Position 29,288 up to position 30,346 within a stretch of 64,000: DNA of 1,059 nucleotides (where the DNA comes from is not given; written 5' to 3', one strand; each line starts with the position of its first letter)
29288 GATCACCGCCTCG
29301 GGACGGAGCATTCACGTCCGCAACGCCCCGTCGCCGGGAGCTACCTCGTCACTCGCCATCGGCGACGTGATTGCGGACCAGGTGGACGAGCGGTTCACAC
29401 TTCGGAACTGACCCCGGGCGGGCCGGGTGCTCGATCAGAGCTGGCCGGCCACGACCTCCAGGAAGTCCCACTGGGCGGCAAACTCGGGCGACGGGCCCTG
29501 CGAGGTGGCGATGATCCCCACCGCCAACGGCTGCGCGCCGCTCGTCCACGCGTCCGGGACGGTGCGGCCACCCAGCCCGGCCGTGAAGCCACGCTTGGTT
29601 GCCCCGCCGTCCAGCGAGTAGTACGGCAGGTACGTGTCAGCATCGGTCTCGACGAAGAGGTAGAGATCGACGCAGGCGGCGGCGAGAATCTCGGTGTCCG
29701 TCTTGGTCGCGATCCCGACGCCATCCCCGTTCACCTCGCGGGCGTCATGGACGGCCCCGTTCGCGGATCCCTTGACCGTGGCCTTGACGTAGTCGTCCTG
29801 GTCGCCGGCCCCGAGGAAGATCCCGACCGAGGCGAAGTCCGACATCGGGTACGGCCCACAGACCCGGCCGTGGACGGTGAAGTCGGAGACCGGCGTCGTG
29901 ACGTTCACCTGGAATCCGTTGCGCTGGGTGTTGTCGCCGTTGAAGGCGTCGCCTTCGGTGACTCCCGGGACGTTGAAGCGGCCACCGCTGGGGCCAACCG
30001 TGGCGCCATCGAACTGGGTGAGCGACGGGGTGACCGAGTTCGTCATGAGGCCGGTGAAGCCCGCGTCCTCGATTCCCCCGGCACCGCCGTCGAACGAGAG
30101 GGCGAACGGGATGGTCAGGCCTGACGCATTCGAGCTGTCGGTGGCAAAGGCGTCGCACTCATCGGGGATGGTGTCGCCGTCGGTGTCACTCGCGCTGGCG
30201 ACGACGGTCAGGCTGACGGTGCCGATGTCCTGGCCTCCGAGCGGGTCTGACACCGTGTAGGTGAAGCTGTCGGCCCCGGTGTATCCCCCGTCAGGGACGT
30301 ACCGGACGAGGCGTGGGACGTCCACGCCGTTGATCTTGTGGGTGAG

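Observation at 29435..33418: Tandem paralogs: 3xCWB2 wall-binding modules fused to a shared lectin-like C-terminal domain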

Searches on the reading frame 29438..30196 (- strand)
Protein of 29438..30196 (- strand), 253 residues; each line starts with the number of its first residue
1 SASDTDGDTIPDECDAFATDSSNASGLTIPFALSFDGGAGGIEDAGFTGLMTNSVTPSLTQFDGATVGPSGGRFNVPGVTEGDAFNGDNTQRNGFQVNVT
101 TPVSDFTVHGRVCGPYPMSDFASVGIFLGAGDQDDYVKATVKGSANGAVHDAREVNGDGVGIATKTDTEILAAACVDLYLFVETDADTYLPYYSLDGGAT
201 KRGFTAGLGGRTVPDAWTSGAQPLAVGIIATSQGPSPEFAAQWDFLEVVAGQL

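Call 6: search_protein_families(library=pfam, proteins=[window:29438-30196:-], max_evalue=10)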
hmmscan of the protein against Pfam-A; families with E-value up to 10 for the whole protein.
seq(253 aa): 1 family
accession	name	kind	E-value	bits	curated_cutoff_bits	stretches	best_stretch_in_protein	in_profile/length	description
PF17851.8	GH43_C2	-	0.11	12.6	22.7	1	132-247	84-201/203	Beta xylosidase C-terminal Concanavalin A-like domain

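Call 7: search_solved_structures(query=window:29438-30196:-, max_evalue=10, show_alignments=2)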
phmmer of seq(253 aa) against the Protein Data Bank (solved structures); distinct sequences matched with E-value up to 10: 38.
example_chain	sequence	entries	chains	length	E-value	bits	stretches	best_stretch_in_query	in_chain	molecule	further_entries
6gel_A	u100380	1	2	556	0.0012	21.5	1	23-91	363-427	Green fluorescent protein,Optimized Ratiometric Calcium Sensor,Green fluorescent protein,G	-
6gez_A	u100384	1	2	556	0.0014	21.3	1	23-91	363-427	Green fluorescent protein,Optimized Ratiometric Calcium Sensor,Green fluorescent protein,G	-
7s7t_A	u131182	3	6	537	0.0069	19.1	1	23-91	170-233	iNicSnFR 3.0 Fluorescent Nicotine Sensor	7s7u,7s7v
6per_A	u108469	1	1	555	0.0081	18.8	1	23-91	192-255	iSeroSnFR, a soluble, genetically-encoded fluorescent sensor for serotonin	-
6dgv_A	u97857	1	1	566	0.014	18.1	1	23-91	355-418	Fluorescent GABA Sensor precursor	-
9d57_A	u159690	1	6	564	0.021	17.5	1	23-91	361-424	ABC transporter substrate-binding protein, Circular permuted superfolder GFP fusion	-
6efr_A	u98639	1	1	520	0.022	17.4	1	23-91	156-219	iNicSnFR 1.0, a genetically encoded nicotine biosensor,Green fluorescent protein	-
8ovp_A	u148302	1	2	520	0.024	17.3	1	23-91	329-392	Putative periplasmic binding transport protein,Green fluorescent protein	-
8ovn_A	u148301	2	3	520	0.024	17.3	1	23-91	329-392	Putative periplasmic binding transport protein,Green fluorescent protein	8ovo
6uru_A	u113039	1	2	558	0.024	17.3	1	23-91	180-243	iAChSnFR precursor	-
6m63_A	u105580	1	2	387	0.032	16.9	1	23-91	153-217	Chimera of Cyclic nucleotide-gated potassium channel mll3241 and Yellow fluorescent protei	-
5f9g_A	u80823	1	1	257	0.039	16.6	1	24-91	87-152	pnGFP1.5-Y.Cro,Green fluorescent protein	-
3evp_A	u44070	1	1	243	0.14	14.8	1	23-90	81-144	Green fluorescent protein,Green fluorescent protein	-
5yr2_A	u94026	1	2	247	0.24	14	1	36-91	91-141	Green fluorescent protein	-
7xha_B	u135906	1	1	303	0.25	13.9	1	25-92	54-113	Translocating polypeptide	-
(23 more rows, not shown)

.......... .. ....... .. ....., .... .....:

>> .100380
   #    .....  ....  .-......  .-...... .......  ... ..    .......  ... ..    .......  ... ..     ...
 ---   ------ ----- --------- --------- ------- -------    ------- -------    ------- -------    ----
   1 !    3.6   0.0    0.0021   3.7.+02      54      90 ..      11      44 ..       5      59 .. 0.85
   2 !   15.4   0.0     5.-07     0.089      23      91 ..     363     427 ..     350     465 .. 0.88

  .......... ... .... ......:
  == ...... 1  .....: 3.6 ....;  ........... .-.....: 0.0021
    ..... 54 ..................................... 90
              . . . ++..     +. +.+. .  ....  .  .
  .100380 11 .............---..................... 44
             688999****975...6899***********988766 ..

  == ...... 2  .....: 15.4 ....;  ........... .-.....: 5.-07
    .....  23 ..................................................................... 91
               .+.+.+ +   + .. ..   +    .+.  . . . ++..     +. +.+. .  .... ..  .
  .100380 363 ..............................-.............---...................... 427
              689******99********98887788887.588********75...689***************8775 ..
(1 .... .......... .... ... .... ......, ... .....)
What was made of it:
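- Tried and rejected: phmmer of the domain against PDB gave weak GFP-biosensor linker hits (E about 1e-3, a 'GGTGG...GEGEGDA' low-complexity stretch, call 7).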

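Call 8: find_homologous_proteins(query=window:29438-30196:-, max_evalue=0.001)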
Query seq(253 aa) (253 aa): 7 proteins with E <= 0.001 among 1627 candidates.
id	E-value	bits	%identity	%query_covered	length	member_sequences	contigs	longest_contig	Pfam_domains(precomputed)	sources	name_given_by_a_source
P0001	8.0e-87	309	65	85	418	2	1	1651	PF17963.8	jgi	-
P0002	1.3e-83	298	64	87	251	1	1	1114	-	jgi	jgi:hypothetical protein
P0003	2.9e-81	291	57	99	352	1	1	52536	PF17963.8,PF17892.8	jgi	jgi:hypothetical protein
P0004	3.5e-57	212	50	98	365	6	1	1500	PF17963.8,PF17892.8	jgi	jgi:hypothetical protein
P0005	2.9e-34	137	52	53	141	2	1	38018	-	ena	-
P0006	1.0e-31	128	38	96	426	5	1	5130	-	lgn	-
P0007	8.5e-28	116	38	90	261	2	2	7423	-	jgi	-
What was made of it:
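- Tried and rejected: The word-indexed homolog search with the C-terminal domain gave only 7 hits (call 8) and made the domain look very rare.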

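Call 16: predict_structure(alignment_id=A1)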
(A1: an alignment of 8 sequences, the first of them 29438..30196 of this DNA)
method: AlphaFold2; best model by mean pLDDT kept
length: 253 residues; sequences in the alignment: 8
mean_pLDDT: 72.6   pTM: 0.80
mean pLDDT of the five models: 72.6, 70.4, 66.5, 64.7, 53.0
residues with pLDDT >= 90: 24; 70-90: 125; 50-70: 86; < 50: 18
segments of 3 or more residues with pLDDT < 50: 17-24, 82-89
pLDDT, mean of each block of 10 residues (from residue 1): 57 51 59 67 67 58 69 72 45 74 87 83 81 75 76 67 79 91 89 89 63 80 79 68 88 80
secondary structure, 60 per line:
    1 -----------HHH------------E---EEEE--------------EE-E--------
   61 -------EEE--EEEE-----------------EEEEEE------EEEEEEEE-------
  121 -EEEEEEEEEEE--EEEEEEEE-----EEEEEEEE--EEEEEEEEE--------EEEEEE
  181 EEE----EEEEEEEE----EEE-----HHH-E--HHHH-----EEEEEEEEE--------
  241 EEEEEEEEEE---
elements in order: E31-34 E68-70 E73-76 E94-99 E106-113 E122-132 E135-142 E148-155 E158-166 E175-183 E188-195 E200-202 H215-218 E224-232 E241-250
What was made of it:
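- Tried and rejected: The first AF2 model, from 8 sequences, had pLDDT 72.6 (call 16).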

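Call 18: fold_search(model_id=the predicted structure, library=pdb)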
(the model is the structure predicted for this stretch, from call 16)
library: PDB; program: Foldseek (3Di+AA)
matches with E <= 10: 1712; with E <= 0.001: 304
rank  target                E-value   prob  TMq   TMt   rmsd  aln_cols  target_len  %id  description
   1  9he8_A                4.2e-08  1.00  0.57  0.29   5.4       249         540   12  The molecular structure of a beta-1,4-D-xylosidase from the probiotic bacterium Levilactobacillus brevis (released 2025-01-15)
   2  6ms3_A                1.1e-07  1.00  0.61  0.32   3.8       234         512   14  Crystal structure of the GH43 protein BlXynB mutant (K247S) from Bacillus licheniformis (released 2019-04-17)
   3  6ms2                  1.1e-07  1.00  0.60  0.32   4.1       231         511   15  Crystal structure of the GH43 BlXynB protein from Bacillus licheniformis (released 2019-04-17)
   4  6ms3_B                1.2e-07  1.00  0.61  0.32   3.8       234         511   14  Crystal structure of the GH43 protein BlXynB mutant (K247S) from Bacillus licheniformis (released 2019-04-17)
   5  9he8_B                1.9e-07  1.00  0.57  0.28   5.4       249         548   12  The molecular structure of a beta-1,4-D-xylosidase from the probiotic bacterium Levilactobacillus brevis (released 2025-01-15)
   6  7k1r_A                2.3e-07  1.00  0.58  0.29   5.9       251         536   14  X-ray Structure of an Enterobacter GH43 Beta-Xylosidase: EcXyl43 F507A mutant (released 2021-11-10)
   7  6mly_B                2.7e-07  1.00  0.51  0.18   5.4       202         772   14  Bifunctional GH43-CE Bacteroides eggerthii, BACEGG_01304 (released 2019-10-02)
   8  3c2u_B                3.2e-07  1.00  0.54  0.27   6.8       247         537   15  Structure of the two subsite D-xylosidase from Selenomonas ruminantium in complex with 1,3-bis[tris(hydroxymethyl)meth (released 2008-04-22)
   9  8uws_D                3.6e-07  1.00  0.58  0.29   6.6       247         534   14  Cryo-EM structure of an Enterobacter GH43 Beta-Xylosidase: EcXyl43 (released 2024-05-15)
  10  7k1r_D                4.8e-07  1.00  0.59  0.30   4.4       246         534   15  X-ray Structure of an Enterobacter GH43 Beta-Xylosidase: EcXyl43 F507A mutant (released 2021-11-10)
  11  3o5s                  8.9e-07  1.00  0.44  0.50   6.8       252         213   14  Crystal Structure of the endo-beta-1,3-1,4 glucanase from Bacillus subtilis (strain 168) (released 2011-07-13)
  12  5joz_A                9.4e-07  1.00  0.50  0.26   7.0       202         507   14  Bacteroides ovatus Xyloglucan PUL GH43B (released 2016-08-10)
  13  8uws_C                1.1e-06  1.00  0.58  0.29   4.8       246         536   14  Cryo-EM structure of an Enterobacter GH43 Beta-Xylosidase: EcXyl43 (released 2024-05-15)
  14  8uws_A                1.2e-06  1.00  0.58  0.29   6.6       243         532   14  Cryo-EM structure of an Enterobacter GH43 Beta-Xylosidase: EcXyl43 (released 2024-05-15)
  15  1y7b_A                1.3e-06  1.00  0.55  0.28   6.8       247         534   14  BETA-D-XYLOSIDASE, A FAMILY 43 GLYCOSIDE HYDROLASE (released 2005-01-25)
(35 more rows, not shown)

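Call 19: search_protein_representatives(alignment_id=A1)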
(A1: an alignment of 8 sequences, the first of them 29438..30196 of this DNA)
Query: 8 sequences, 301 profile positions. Proteins with E-value up to 0.001 (for the whole library): 2819; up to 1e-10: 1099; up to 1e-30: 454. The best 150 are listed.
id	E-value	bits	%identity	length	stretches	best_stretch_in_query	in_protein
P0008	3.5e-147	505.8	-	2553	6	48-298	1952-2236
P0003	8.7e-136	468.4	-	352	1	1-298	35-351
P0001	1.1e-135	468.0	-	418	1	10-301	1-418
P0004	4.1e-119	413.6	-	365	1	1-298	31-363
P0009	1.9e-116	404.9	-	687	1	1-299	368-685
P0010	5.8e-111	386.9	-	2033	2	50-298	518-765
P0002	1.3e-110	385.8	-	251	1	73-301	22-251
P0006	4.0e-104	364.4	-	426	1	22-301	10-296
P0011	6.2e-103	360.5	-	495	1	2-297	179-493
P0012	9.1e-99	346.8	-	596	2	11-297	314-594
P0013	1.6e-96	339.4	-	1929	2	49-298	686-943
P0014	2.0e-95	335.9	-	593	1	1-299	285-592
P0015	5.6e-95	334.4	-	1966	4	49-297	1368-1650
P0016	8.0e-95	333.9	-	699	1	4-298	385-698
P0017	2.7e-91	322.3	-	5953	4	44-297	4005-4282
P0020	4.3e-84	298.6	-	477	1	47-300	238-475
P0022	2.3e-75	270.0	-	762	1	32-297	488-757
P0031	4.9e-66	239.3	-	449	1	42-298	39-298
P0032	1.1e-65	238.2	-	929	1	49-298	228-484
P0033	8.5e-65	235.3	-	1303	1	48-299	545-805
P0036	1.6e-63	231.0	-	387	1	47-298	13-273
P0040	1.9e-62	227.6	-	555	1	26-299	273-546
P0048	2.4e-60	220.6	-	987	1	46-299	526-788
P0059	1.4e-57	211.6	-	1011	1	44-299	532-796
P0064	3.6e-57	210.2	-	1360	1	45-299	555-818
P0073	1.8e-56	207.9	-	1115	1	49-297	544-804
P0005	1.8e-55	204.6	-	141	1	106-241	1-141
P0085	5.1e-55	203.2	-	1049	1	49-298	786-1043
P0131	4.0e-50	187.1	-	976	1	49-298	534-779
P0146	9.6e-49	182.5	-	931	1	49-298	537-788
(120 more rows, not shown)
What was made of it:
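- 29438..30124 (-): Protein A, ConA-like beta-sandwich of an uncurated family (aa 471-699); stop codon at 29435-29437. The family has about 2,800 representatives (call 19).
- Tried and rejected: The exhaustive profile search (call 19) showed that was a sensitivity artefact.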

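Call 21: search_protein_families(library=pfam, proteins=[P0009, P0010, P0012, P0014, P0016, P0020, P0022, P0031, P0036, P0040], max_evalue=0.001)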
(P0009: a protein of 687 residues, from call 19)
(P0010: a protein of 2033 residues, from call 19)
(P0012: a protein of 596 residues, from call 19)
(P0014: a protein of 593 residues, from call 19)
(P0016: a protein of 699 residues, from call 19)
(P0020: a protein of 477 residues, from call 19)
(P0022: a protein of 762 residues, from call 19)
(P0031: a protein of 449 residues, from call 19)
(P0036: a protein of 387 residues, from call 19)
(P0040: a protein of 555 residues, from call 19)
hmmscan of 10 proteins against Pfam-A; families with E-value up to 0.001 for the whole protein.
P0009 (687 aa): 5 families
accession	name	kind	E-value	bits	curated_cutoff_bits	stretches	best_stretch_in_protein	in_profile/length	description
PF04122.17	CW_binding_2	-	1.6e-52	176.4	24.9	3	136-224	1-73/73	Cell wall binding domain 2 (CWB2)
PF17963.7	Big_9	-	6.5e-16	59.4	23.6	1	335-430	3-89/89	Bacterial Ig domain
PF17892.7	Cadherin_5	-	2.1e-09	37.5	26.5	1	338-431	7-97/98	Cadherin-like domain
PF17803.7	Cadherin_4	-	2.3e-06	28.5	25.1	1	335-381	13-61/71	Bacterial cadherin-like domain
PF00781.29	DAGK_cat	-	0.00062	19.8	23.6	0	197-255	46-93/125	Diacylglycerol kinase catalytic domain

P0010 (2033 aa): 1 family
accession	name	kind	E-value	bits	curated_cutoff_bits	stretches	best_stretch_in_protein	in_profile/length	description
PF18962.6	Por_Secre_tail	-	1.3e-13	51.5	27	1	1956-2032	1-75/75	Secretion system C-terminal sorting domain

P0012 (596 aa): 4 families
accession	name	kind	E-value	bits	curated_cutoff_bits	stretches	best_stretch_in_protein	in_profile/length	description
PF17963.7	Big_9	-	4.7e-38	130.4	23.6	2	152-242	1-89/89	Bacterial Ig domain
PF17892.7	Cadherin_5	-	1.7e-23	82.7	26.5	2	152-244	2-98/98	Cadherin-like domain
PF17803.7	Cadherin_4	-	7.8e-22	78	25.1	2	150-211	9-71/71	Bacterial cadherin-like domain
PF04122.17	CW_binding_2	-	7.4e-16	58.9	24.9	1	41-129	2-73/73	Cell wall binding domain 2 (CWB2)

P0014 (593 aa): 4 families
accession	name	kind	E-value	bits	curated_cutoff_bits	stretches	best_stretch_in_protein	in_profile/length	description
PF00395.25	SLH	-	1.3e-18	67.1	20.8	1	93-134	2-44/44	S-layer homology domain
PF17963.7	Big_9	-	2.6e-15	57.5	23.6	1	249-336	1-89/89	Bacterial Ig domain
PF17892.7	Cadherin_5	-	6.7e-10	39.1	26.5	1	249-338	2-98/98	Cadherin-like domain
PF17803.7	Cadherin_4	-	3.7e-07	31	25.1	1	248-300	10-63/71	Bacterial cadherin-like domain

P0016 (699 aa): 3 families
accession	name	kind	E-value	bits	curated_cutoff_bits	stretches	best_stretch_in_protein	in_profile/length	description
PF04122.17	CW_binding_2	-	7.2e-31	107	24.9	3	144-231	2-72/73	Cell wall binding domain 2 (CWB2)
PF17963.7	Big_9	-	6e-14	53.1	23.6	1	345-444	1-89/89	Bacterial Ig domain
PF17803.7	Cadherin_4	-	8.2e-05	23.5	25.1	1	341-399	7-65/71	Bacterial cadherin-like domain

P0020 (477 aa): 1 family
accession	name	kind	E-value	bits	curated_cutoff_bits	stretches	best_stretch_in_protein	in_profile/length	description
PF13676.11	TIR_2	-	2.7e-14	54.1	28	1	4-139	1-121/122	TIR domain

P0022 (762 aa): 0 families

P0031 (449 aa): 0 families

P0036 (387 aa): 1 family
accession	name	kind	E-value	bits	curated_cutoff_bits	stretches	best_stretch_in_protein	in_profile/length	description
PF13205.12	Big_5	-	1.6e-22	80.7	23.6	1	279-384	1-104/105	Bacterial Ig-like domain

P0040 (555 aa): 1 family
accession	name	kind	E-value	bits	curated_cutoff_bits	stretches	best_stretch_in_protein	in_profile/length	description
PF13676.11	TIR_2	-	2.6e-06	28.4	28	1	24-159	1-109/122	TIR domain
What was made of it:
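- Closest known: SLH-anchored surface proteins with lectin or CBM domains. Same: A relative (P0014) carries SLH repeats plus Big_9 plus the same C-terminal domain, so the anchors are interchangeable (call 21).
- A relative carries SLH repeats plus Big_9 plus the same domain (P0014, call 21).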

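Call 22: search_protein_families(library=pfam, proteins=[P0033, P0048, P0059, P0064, P0073, P0131, P0146, P0032, P0085], max_evalue=0.001)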
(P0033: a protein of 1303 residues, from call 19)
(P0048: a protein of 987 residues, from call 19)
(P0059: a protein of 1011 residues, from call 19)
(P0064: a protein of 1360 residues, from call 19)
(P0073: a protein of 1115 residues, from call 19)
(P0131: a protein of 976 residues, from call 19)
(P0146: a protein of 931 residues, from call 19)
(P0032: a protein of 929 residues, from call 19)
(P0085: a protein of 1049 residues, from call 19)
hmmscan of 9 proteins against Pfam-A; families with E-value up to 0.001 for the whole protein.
P0033 (1303 aa): 2 families
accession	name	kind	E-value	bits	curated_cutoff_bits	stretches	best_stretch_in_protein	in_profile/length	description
PF11721.14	Malectin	-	7.4e-17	62.2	23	1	929-1084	7-162/163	Malectin domain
PF11617.13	Cu-binding_MopE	-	8.1e-13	48.8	27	2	1102-1132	1-30/30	Putative metal-binding motif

P0048 (987 aa): 2 families
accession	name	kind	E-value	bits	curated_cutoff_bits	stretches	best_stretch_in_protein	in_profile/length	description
PF18884.5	TSP3_bac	-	3.9e-05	23.8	25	1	491-509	1-19/22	Bacterial TSP3 repeat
PF07995.17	GSDH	-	0.00024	21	25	0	57-424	3-291/332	Glucose / Sorbosone dehydrogenase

P0059 (1011 aa): 2 families
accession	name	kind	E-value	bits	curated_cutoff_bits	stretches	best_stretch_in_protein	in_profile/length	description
PF00353.25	HemolysinCabind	-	6.1e-23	80.9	23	5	837-870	2-35/36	RTX calcium-binding nonapeptide repeat (4 copies)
PF18884.5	TSP3_bac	-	0.00044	20.5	25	1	501-519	1-19/22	Bacterial TSP3 repeat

P0064 (1360 aa): 5 families
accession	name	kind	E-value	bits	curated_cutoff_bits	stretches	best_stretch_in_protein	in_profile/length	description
PF22073.2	Cep192_D4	-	1.7e-08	35.1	35.5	1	1156-1255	3-111/112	Cep192 domain 4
PF22544.2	HYDIN_VesB_CFA65-like_Ig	-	2e-07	31.6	25.5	1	1157-1253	3-99/100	HYDIN/CFA65/VesB-like, Ig-like domain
PF15780.11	ASH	-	4.4e-07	30.4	27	1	1162-1232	12-82/98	Abnormal spindle-like microcephaly-assoc'd, ASPM-SPD-2-Hydin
PF18884.5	TSP3_bac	-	0.00011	22.3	25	1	521-539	1-19/22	Bacterial TSP3 repeat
PF23500.1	DUF7133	-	0.00016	21.6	27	0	72-132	28-76/385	Domain of unknown function (DUF7133)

P0073 (1115 aa): 10 families
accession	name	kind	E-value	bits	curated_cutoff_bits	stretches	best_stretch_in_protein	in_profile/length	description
PF13964.12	Kelch_6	-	1.7e-36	123.5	25.3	4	916-960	5-50/50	Kelch motif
PF01344.31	Kelch_1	-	2.4e-31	107.3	20.1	3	915-957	4-46/46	Kelch motif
PF24681.1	Kelch_KLHDC2_KLHL20_DRC7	-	2.7e-27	96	50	2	831-1040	6-221/221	KLHDC2/KLHL20/DRC7 Kelch-repeats domain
PF25210.1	Kelch_FKB95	-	2.1e-25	90.3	70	3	812-905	68-164/268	FKB95, Kelch-repeats domain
PF07646.21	Kelch_2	-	6.7e-25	86.2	21.3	1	915-957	4-48/48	Kelch motif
PF13418.12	Kelch_4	-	1.6e-24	86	21.6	2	1033-1074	13-48/49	Galactose oxidase, central domain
PF24981.1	Beta-prop_ATRN-LZTR1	-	1.9e-18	67.2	50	2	848-1040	71-279/289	Attractin/LZTR1 beta-propeller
PF13415.12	Kelch_3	-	1.3e-13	51.2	22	0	969-1013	1-38/48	Galactose oxidase, central domain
PF24996.1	NANM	-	5.8e-13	48.9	45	2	908-1006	3-97/350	N-acetylneuraminate epimerase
PF07995.17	GSDH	-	0.00073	19.4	25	0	280-476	172-323/332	Glucose / Sorbosone dehydrogenase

P0131 (976 aa): 1 family
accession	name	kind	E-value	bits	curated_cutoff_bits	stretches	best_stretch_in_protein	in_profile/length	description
PF00395.25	SLH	-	8.3e-11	42.1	20.8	0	797-842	1-44/44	S-layer homology domain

P0146 (931 aa): 1 family
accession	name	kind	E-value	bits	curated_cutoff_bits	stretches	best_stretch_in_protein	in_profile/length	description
PF18884.5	TSP3_bac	-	3.5e-05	24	25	1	499-517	1-19/22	Bacterial TSP3 repeat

P0032 (929 aa): 1 family
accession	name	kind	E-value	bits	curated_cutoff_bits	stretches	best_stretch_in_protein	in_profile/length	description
PF19190.6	BACON_2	-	4.3e-06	27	25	1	493-578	3-91/94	Viral BACON domain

P0085 (1049 aa): 11 families
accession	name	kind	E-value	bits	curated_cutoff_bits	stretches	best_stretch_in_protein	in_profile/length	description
PF01344.31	Kelch_1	-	2e-42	142.7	20.1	3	200-243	2-45/46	Kelch motif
PF13964.12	Kelch_6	-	1.5e-38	129.9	25.3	4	144-194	2-47/50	Kelch motif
PF25210.1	Kelch_FKB95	-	2.6e-30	106.4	70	2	138-254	27-139/268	FKB95, Kelch-repeats domain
PF07646.21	Kelch_2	-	6.1e-28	95.8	21.3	2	200-244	2-48/48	Kelch motif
PF24681.1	Kelch_KLHDC2_KLHL20_DRC7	-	1e-26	94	50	2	43-261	3-218/221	KLHDC2/KLHL20/DRC7 Kelch-repeats domain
PF13418.12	Kelch_4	-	3e-19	69.1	21.6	1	143-197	1-48/49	Galactose oxidase, central domain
PF13415.12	Kelch_3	-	1.4e-17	63.8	22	1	210-254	2-47/48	Galactose oxidase, central domain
PF24981.1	Beta-prop_ATRN-LZTR1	-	2.9e-16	60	50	1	1-217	45-279/289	Attractin/LZTR1 beta-propeller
PF24996.1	NANM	-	1.3e-09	37.8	45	1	121-218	29-125/350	N-acetylneuraminate epimerase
PF18884.5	TSP3_bac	-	0.00046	20.4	25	1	748-766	1-19/22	Bacterial TSP3 repeat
PF07995.17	GSDH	-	0.00071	19.4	25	0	642-709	253-319/332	Glucose / Sorbosone dehydrogenase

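Call 24: list_cluster_members(proteins=[P0009, P0016, P0012, P0014, P0011, P0020, P0048, P0033, P0036, P0031])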
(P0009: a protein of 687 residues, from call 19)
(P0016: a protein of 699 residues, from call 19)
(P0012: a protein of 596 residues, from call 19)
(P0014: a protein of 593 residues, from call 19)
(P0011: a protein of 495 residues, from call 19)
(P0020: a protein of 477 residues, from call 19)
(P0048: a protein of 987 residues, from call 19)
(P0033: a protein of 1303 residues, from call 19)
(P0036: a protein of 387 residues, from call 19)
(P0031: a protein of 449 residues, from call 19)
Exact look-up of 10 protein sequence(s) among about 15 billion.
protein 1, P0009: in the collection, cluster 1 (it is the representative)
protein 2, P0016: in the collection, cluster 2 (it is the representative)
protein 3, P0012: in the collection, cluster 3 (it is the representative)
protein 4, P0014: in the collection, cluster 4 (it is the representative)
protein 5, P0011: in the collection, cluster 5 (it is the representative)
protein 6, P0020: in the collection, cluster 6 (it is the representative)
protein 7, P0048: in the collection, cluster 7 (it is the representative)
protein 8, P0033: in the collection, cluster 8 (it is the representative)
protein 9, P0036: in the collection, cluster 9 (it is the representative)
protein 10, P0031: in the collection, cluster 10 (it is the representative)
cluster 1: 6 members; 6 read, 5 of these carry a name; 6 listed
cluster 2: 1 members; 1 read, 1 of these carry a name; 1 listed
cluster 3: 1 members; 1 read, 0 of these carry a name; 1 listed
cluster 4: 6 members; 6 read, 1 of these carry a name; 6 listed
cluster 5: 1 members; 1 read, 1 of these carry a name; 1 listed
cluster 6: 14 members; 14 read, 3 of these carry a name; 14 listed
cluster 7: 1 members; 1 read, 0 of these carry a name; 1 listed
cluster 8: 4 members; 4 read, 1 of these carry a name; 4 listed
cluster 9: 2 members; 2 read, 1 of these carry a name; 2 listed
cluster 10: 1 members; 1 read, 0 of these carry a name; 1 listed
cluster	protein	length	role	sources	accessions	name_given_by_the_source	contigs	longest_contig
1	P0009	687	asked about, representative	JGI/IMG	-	putative cell wall-binding protein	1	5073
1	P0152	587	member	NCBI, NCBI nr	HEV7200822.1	MAG TPA: cell wall-binding repeat-containing protein [Candidatus Limnocylindria bacterium] | cell wall-binding repeat-containing protein [Candidatus Limnocylindria bacterium]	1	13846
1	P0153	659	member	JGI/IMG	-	putative cell wall-binding protein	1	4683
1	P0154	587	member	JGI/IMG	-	hypothetical protein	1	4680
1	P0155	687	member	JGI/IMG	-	putative cell wall-binding protein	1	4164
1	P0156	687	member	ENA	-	-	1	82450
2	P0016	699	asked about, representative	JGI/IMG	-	putative cell wall-binding protein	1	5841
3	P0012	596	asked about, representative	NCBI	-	-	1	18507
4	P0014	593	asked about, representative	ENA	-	-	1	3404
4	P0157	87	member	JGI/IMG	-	hypothetical protein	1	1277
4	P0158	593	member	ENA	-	-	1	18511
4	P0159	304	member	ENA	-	-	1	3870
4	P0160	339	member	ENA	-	-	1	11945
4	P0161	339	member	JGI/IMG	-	-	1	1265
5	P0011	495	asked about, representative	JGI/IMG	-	hypothetical protein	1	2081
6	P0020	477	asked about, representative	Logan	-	-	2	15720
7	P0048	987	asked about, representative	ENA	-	-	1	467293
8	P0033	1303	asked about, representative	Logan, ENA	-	-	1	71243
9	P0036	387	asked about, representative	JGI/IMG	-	hypothetical protein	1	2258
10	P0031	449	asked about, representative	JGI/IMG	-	-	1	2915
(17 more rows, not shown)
